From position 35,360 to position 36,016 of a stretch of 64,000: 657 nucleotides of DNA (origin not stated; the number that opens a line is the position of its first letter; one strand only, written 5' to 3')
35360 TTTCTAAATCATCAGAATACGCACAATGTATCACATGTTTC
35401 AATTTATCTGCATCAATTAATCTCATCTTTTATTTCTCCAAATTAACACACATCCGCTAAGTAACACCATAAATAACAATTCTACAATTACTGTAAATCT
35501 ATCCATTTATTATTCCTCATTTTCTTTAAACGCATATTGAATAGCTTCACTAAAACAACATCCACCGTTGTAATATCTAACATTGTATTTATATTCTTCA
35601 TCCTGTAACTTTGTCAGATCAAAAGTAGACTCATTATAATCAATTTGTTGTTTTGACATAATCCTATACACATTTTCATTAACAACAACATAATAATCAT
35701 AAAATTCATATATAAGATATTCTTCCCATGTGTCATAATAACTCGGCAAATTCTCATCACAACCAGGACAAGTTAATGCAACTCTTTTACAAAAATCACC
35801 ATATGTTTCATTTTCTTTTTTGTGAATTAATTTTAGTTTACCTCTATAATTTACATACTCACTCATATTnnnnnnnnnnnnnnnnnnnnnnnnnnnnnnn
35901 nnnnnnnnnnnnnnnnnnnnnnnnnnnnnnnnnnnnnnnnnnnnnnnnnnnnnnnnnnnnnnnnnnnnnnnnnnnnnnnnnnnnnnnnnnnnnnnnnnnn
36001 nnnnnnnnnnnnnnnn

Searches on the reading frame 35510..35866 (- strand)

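Call 61: search_protein_families(library=phrogs, proteins=[window:35510-35866:-], max_evalue=0.00001)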
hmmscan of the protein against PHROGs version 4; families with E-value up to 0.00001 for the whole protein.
window:35510-35866:- (118 aa): 1 family
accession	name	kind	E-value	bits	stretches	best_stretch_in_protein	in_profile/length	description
phrog_6035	-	unknown function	1e-12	49.5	1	36-116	26-106/108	-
